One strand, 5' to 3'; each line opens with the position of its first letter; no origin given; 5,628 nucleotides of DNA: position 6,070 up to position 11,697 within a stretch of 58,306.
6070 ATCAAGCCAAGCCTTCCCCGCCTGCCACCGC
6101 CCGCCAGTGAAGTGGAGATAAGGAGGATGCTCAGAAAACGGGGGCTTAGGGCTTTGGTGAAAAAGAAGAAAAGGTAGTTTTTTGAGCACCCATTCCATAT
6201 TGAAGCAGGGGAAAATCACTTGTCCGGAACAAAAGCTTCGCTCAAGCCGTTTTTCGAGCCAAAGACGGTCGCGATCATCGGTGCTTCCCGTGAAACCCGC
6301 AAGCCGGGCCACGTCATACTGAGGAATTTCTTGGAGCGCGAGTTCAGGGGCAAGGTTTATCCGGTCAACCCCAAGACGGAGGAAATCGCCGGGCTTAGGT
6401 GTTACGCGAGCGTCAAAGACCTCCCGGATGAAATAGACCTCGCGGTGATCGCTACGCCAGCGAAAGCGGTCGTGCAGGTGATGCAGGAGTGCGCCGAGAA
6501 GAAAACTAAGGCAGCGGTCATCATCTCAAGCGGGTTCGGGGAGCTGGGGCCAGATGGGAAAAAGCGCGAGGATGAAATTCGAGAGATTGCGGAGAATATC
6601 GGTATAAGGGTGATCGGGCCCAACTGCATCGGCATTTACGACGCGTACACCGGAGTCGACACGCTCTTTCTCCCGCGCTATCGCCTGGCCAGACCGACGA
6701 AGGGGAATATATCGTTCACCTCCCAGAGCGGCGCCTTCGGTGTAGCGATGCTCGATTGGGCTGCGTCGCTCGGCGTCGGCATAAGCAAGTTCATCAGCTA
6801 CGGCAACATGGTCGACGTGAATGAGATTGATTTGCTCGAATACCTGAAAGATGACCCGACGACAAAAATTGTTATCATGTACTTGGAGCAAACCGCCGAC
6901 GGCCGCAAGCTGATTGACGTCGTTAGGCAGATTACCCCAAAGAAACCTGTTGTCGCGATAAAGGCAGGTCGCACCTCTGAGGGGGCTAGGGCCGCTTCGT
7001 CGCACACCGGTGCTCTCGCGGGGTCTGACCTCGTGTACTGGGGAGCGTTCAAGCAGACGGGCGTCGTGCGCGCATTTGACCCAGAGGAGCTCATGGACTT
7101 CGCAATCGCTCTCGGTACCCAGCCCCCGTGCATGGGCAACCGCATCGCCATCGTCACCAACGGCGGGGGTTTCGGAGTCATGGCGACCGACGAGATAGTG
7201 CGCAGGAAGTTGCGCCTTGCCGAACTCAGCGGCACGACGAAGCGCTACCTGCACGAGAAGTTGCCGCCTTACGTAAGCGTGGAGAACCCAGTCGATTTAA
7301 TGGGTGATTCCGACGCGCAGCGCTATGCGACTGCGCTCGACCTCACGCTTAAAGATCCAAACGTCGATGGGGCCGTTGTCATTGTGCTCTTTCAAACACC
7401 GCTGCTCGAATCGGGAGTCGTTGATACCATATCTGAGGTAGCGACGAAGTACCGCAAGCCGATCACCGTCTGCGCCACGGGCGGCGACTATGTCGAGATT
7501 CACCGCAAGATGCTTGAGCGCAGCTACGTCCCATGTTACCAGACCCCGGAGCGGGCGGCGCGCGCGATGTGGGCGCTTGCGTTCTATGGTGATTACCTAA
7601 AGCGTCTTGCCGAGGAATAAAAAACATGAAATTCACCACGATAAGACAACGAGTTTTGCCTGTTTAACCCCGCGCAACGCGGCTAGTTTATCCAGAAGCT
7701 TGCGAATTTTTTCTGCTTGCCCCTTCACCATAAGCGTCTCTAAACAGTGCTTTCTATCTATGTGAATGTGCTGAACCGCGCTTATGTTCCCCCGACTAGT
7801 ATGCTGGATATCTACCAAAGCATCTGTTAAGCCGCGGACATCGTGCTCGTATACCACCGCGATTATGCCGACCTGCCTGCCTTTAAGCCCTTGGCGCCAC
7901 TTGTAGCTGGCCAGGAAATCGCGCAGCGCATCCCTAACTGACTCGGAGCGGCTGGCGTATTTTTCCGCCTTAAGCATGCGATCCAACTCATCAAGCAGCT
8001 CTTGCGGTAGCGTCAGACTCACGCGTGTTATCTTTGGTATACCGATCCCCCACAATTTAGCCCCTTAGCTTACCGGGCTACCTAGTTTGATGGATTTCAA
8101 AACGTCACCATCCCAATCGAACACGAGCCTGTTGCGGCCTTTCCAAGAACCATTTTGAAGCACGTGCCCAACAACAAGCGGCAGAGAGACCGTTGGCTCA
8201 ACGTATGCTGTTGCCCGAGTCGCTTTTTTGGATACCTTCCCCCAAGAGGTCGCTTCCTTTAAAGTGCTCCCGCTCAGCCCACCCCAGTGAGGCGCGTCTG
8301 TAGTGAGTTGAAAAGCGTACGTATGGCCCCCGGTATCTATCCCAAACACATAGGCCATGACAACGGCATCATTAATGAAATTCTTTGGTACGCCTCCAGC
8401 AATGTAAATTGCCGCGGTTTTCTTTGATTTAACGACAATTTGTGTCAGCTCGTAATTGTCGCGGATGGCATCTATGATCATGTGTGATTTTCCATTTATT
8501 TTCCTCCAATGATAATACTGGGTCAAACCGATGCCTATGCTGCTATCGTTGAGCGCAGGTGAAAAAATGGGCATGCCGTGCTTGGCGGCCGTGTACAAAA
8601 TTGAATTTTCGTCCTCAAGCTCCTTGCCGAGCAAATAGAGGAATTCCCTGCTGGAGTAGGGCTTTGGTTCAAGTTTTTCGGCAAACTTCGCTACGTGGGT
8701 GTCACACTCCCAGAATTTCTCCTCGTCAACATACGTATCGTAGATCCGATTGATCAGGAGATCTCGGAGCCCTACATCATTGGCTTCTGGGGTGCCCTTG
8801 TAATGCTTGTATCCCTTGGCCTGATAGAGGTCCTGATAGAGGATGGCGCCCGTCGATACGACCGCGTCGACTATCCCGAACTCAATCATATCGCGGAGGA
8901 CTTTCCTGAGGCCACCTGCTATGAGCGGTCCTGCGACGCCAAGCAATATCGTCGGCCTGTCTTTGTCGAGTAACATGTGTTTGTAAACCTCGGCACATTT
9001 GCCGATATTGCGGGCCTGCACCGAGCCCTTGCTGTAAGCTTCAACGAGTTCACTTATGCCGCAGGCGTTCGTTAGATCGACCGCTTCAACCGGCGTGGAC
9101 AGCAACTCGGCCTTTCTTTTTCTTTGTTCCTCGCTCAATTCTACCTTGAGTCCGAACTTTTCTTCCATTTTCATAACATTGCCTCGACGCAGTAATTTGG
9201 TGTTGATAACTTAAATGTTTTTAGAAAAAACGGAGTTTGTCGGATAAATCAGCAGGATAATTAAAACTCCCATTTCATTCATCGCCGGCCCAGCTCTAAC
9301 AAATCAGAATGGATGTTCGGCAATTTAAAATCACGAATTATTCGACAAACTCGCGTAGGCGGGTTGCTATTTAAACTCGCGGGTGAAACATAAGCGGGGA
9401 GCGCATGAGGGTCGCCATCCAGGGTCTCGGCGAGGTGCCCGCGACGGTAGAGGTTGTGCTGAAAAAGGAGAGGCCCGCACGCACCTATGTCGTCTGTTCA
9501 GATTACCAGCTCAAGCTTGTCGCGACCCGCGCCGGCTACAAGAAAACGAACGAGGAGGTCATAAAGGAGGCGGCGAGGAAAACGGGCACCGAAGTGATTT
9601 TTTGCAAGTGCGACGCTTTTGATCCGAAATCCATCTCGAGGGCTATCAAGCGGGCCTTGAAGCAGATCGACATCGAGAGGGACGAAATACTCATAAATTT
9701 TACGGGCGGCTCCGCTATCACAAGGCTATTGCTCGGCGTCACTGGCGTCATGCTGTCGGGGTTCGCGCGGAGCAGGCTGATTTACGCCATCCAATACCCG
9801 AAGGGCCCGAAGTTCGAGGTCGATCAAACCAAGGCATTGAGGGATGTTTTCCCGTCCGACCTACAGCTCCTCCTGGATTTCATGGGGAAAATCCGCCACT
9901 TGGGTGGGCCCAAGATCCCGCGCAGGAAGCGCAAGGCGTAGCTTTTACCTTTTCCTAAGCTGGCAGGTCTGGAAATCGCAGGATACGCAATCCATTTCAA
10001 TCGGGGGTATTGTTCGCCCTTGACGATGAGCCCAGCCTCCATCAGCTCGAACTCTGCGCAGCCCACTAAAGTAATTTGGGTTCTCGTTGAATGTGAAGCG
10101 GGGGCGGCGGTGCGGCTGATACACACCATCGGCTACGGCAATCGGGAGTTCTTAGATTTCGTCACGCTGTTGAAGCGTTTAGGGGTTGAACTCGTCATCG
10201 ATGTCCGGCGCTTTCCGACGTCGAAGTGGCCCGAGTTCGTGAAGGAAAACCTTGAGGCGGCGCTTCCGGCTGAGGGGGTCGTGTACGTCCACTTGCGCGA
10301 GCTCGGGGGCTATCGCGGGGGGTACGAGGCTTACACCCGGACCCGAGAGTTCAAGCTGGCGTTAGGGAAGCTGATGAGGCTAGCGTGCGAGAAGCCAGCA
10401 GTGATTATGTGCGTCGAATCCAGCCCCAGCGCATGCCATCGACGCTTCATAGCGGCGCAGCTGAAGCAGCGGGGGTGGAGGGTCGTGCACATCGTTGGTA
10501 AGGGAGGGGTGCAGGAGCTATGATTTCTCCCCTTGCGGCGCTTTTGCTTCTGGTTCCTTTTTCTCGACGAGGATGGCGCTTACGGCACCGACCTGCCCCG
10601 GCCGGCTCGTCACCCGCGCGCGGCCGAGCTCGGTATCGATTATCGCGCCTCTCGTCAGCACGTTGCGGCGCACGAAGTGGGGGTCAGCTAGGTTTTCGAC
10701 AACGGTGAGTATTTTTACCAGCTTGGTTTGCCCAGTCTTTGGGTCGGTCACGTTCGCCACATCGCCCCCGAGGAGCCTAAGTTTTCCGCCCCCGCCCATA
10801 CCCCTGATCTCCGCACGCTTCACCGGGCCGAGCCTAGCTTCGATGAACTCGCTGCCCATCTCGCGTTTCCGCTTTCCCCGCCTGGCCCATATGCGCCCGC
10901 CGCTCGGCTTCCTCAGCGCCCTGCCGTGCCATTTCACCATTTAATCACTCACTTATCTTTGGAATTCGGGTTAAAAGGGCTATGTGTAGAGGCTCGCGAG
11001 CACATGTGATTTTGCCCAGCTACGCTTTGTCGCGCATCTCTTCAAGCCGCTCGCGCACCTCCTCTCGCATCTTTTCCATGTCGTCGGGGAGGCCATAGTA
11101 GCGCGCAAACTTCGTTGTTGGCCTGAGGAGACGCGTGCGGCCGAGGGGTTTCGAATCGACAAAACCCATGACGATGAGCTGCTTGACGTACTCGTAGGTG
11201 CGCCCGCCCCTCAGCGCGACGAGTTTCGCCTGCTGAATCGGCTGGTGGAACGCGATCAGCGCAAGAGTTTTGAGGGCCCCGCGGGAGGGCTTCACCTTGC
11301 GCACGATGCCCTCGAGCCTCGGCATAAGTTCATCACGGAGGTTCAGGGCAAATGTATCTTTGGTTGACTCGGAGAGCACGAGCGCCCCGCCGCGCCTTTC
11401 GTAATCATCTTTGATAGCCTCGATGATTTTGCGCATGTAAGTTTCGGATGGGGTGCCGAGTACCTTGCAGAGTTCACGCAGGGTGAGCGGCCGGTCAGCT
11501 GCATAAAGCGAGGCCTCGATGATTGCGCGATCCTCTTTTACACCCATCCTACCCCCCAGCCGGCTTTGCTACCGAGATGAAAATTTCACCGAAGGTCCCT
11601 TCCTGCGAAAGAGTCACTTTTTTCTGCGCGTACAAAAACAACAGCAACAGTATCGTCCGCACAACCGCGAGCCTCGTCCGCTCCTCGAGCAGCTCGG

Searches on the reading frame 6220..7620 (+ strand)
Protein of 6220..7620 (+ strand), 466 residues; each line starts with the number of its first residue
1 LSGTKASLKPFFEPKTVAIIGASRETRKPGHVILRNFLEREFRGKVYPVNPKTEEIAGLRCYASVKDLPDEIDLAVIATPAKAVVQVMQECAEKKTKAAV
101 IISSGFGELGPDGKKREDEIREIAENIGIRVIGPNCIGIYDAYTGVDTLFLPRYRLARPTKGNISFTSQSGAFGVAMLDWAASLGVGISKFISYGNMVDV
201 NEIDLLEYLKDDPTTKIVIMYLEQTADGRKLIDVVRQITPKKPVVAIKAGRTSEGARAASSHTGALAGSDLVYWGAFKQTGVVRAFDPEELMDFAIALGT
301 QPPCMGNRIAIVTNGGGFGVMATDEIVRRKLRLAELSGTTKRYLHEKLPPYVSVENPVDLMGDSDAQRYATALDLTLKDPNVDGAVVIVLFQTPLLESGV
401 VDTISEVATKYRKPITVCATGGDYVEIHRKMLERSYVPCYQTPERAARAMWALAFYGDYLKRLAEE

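Call 67: search_protein_families(library=pfam, proteins=[window:6220-7620:+], max_evalue=0.0001)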
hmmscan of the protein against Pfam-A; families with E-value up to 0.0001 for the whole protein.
window:6220-7620:+ (466 aa): 4 families
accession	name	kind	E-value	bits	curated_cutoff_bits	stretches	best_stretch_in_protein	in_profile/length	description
PF13607.11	Succ_CoA_lig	-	2.3e-53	180.1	27.4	1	161-297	1-137/138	Succinyl-CoA ligase like flavodoxin domain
PF13380.12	CoA_binding_2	-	4.8e-29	101.6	22.8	1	15-140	1-114/116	CoA binding domain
PF02629.25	CoA_binding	-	8.4e-17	62.2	22.3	1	13-105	2-97/97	CoA binding domain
PF19045.5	Ligase_CoA_2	-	4.1e-09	37.1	23.7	1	310-427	2-124/162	Ligase-CoA domain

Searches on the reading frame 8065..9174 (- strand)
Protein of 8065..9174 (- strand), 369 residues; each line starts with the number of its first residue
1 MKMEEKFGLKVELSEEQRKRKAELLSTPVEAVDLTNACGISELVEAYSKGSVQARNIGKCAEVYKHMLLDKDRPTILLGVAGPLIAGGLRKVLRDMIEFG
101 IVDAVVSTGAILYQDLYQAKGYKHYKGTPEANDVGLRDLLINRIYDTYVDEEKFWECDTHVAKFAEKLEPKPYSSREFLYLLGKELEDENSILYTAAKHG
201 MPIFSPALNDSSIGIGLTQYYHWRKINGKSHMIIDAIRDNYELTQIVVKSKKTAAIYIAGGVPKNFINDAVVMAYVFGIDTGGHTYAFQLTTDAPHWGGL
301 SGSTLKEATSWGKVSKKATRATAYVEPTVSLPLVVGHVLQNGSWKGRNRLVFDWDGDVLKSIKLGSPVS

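Call 67: search_protein_families(library=pfam, proteins=[window:8065-9174:-], max_evalue=0.0001)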
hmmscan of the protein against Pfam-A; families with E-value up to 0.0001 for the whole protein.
window:8065-9174:- (369 aa): 1 family
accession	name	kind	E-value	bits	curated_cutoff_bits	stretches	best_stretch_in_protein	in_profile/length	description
PF01916.23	DS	-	4.5e-89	299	27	1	42-336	1-286/288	Deoxyhypusine synthase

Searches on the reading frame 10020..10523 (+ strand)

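Call 67: search_protein_families(library=pfam, proteins=[window:10020-10523:+], max_evalue=0.0001)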
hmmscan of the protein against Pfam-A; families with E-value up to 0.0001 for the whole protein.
window:10020-10523:+ (167 aa): 1 family
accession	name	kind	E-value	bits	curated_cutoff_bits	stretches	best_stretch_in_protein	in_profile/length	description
PF04343.18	DUF488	-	1.3e-19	71.4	22.2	2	47-99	5-57/121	Domain of unknown function DUF488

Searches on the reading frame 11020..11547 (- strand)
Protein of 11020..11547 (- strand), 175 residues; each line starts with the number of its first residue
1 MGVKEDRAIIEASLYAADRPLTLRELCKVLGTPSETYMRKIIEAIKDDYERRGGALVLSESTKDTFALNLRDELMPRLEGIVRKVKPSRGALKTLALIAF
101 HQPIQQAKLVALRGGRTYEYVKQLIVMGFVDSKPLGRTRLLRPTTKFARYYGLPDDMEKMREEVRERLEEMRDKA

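Call 67: search_protein_families(library=pfam, proteins=[window:11020-11547:-], max_evalue=0.0001)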
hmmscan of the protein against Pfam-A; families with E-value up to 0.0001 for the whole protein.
window:11020-11547:- (175 aa): 1 family
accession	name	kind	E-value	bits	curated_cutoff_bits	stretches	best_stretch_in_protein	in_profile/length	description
PF04079.22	SMC_ScpB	-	4.2e-29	101.6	27.4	1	8-155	1-153/160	Segregation and condensation complex subunit ScpB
